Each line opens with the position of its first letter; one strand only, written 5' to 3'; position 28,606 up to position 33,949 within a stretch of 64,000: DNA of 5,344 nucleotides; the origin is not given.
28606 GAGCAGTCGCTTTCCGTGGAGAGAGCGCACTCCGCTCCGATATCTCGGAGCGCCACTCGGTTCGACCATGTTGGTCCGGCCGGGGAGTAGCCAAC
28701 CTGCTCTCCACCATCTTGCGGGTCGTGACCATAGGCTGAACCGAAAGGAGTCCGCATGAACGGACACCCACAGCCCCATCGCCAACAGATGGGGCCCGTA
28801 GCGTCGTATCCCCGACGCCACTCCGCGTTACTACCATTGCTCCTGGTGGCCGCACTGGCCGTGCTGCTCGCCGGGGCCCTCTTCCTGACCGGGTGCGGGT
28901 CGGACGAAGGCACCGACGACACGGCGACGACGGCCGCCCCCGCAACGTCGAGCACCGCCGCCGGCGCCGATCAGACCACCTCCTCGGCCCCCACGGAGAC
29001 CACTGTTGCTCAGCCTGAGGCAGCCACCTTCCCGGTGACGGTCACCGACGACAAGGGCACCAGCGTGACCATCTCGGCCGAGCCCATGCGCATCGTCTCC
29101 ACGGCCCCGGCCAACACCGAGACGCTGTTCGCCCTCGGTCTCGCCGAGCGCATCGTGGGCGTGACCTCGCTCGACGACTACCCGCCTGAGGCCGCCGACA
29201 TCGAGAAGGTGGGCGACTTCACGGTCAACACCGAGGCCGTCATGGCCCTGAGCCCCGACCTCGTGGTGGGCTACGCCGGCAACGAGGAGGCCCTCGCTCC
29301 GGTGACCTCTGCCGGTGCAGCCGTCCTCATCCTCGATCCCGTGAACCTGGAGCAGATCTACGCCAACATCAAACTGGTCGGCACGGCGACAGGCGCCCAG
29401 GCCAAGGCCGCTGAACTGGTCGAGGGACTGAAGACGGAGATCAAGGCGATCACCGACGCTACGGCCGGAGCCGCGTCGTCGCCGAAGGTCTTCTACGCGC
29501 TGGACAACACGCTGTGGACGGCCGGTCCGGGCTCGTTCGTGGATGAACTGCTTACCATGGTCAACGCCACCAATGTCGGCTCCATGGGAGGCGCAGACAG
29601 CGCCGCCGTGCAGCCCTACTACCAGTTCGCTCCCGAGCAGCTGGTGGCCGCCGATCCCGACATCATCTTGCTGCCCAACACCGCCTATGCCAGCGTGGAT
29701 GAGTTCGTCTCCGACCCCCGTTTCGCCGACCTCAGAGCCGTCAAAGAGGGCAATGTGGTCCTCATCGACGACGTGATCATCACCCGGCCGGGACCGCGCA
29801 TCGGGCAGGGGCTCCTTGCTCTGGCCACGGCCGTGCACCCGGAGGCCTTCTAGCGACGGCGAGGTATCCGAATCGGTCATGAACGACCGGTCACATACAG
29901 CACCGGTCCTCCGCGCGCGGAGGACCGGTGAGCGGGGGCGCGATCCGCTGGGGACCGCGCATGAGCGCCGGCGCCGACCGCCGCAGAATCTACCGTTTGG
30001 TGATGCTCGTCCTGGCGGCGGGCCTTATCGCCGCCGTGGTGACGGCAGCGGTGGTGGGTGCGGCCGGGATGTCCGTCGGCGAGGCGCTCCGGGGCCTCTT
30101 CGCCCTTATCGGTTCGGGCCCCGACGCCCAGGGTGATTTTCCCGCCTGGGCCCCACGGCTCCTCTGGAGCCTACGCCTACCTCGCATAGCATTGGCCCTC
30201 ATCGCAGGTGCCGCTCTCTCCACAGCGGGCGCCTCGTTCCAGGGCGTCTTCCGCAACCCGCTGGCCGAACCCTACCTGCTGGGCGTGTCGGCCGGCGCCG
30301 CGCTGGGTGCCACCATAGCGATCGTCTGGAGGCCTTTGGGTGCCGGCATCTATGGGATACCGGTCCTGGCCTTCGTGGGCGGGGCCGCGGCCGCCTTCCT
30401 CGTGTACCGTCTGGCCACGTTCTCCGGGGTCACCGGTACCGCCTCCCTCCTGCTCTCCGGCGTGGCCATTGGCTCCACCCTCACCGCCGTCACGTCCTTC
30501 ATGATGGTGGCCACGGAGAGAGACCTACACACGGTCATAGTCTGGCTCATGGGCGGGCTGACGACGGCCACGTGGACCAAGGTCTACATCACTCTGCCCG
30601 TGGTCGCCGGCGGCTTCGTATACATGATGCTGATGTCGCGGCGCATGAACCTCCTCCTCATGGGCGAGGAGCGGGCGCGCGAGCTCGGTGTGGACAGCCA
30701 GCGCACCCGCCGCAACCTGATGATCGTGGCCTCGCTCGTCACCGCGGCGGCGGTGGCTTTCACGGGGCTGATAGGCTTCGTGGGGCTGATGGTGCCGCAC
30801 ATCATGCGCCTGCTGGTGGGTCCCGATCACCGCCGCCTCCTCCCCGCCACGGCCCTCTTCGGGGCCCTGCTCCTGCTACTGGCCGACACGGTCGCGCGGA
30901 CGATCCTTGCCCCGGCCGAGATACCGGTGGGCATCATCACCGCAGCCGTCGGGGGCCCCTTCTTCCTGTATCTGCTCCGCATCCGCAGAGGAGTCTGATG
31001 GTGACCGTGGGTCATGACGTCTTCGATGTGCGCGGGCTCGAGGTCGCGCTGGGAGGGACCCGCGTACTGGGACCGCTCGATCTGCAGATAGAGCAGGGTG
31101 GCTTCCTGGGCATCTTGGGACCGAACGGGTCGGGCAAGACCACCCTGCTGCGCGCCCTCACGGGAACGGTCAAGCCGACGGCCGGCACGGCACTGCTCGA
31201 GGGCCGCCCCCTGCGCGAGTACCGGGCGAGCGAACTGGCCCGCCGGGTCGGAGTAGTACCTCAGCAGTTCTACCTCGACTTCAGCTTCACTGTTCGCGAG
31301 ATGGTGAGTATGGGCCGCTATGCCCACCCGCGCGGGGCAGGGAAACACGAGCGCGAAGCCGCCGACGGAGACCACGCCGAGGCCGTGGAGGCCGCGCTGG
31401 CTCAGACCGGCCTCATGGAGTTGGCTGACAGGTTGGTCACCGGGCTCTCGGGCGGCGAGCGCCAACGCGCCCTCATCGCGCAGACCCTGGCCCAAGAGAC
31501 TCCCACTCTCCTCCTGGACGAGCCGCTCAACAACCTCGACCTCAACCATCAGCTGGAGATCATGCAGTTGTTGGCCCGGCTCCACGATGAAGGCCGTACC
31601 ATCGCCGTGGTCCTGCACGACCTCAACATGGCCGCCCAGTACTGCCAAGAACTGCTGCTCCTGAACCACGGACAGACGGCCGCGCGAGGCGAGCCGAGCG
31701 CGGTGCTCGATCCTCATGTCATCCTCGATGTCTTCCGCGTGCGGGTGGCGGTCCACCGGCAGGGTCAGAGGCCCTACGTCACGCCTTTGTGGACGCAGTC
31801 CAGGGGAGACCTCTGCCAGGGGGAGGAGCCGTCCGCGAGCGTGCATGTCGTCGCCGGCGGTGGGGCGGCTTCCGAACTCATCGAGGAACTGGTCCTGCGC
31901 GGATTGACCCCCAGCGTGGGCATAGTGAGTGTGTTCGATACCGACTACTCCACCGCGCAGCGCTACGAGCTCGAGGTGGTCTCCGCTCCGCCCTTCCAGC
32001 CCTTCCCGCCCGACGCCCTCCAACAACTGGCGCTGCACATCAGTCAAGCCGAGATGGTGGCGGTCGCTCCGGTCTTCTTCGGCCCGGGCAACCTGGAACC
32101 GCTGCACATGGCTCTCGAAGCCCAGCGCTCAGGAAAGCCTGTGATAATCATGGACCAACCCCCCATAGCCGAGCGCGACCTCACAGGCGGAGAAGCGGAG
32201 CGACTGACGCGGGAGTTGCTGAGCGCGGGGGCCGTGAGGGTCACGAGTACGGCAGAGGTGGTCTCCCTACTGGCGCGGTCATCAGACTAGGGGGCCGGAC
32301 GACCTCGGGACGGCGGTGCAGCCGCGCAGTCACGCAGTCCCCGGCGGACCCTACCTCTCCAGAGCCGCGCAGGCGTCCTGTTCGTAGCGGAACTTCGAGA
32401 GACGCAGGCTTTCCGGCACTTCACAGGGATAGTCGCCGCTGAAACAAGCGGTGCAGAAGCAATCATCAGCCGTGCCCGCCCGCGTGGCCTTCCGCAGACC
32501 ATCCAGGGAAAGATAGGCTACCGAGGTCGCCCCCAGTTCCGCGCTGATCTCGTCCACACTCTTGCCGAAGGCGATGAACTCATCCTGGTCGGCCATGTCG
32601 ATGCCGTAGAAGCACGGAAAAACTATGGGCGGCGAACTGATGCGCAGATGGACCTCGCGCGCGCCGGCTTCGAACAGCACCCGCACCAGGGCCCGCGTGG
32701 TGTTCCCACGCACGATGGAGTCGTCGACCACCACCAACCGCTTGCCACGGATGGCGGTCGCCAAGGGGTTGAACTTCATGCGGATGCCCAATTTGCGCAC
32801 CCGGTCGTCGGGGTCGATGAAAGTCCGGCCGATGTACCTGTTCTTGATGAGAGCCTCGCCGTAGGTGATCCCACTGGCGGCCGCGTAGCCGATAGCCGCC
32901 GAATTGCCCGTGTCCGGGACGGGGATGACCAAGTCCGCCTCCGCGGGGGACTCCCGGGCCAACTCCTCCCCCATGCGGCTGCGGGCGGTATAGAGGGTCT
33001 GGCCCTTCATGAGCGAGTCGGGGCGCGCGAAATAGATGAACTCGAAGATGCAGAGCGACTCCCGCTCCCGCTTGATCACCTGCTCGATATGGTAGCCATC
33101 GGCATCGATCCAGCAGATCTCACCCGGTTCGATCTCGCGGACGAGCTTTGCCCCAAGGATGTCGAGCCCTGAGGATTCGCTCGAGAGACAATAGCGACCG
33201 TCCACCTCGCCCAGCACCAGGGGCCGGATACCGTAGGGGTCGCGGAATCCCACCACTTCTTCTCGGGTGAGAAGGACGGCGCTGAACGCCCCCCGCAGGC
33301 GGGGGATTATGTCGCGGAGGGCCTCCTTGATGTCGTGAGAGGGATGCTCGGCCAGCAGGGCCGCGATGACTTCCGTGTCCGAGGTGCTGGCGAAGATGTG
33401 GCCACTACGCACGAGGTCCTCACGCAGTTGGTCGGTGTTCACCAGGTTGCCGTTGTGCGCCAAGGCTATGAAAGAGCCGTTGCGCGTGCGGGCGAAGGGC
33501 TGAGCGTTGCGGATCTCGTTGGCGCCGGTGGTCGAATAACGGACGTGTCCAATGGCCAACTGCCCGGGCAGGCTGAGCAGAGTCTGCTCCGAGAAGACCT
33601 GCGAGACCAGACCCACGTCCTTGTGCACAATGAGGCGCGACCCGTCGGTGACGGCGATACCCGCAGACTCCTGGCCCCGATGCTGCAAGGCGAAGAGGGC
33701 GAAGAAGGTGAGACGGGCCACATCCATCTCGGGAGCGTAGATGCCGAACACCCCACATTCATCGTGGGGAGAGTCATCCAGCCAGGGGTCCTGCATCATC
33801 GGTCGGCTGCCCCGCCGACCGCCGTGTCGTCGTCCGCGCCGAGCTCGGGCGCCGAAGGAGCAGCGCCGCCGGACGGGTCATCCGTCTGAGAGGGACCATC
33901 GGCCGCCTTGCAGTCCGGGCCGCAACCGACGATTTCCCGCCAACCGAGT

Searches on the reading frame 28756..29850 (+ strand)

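Call 47: search_protein_families(library=pfam, proteins=[window:28756-29850:+], max_evalue=0.00001)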
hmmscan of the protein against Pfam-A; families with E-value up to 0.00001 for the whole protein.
window:28756-29850:+ (365 aa): 1 family
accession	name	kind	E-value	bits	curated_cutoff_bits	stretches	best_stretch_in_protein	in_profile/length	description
PF01497.23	Peripla_BP_2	-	5.8e-28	98.3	27.5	1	113-339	1-233/235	Periplasmic binding protein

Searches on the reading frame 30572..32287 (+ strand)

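Call 47: search_protein_families(library=pfam, proteins=[window:30572-32287:+], max_evalue=0.00001)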
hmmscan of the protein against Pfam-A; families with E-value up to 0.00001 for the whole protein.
window:30572-32287:+ (572 aa): 2 families
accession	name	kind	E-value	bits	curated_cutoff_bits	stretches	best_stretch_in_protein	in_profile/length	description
PF00005.33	ABC_tran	-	3.8e-32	112.2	25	1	168-320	3-137/137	ABC transporter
PF13304.12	AAA_21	-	3.4e-06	27.8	27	0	179-196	2-19/304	AAA domain, putative AbiEii toxin, Type IV TA system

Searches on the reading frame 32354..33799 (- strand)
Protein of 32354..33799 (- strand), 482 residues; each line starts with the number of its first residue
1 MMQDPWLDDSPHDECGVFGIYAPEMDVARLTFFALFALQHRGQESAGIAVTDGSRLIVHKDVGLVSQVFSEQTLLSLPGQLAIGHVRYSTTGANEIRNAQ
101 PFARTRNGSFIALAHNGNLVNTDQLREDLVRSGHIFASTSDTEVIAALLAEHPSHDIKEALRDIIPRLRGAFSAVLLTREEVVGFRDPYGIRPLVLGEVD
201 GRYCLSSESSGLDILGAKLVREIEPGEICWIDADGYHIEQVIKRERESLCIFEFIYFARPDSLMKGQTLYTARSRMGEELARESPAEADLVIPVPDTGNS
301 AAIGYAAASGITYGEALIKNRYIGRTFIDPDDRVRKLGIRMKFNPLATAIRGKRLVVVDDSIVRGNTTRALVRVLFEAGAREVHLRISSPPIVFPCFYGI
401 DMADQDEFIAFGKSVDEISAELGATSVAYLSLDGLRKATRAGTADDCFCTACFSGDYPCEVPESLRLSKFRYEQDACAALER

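Call 47: search_protein_families(library=pfam, proteins=[window:32354-33799:-], max_evalue=0.00001)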
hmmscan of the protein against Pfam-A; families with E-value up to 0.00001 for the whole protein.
window:32354-33799:- (482 aa): 3 families
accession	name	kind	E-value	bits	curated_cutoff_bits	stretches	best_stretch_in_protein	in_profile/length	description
PF13522.11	GATase_6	-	4e-22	79.1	27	1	78-208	9-130/130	Glutamine amidotransferase domain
PF13537.11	GATase_7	-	4.5e-21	75.6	25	1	95-212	9-121/123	Glutamine amidotransferase domain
PF13230.11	GATase_4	-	2.3e-07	30.5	23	1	79-126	71-118/272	Glutamine amidotransferases class-II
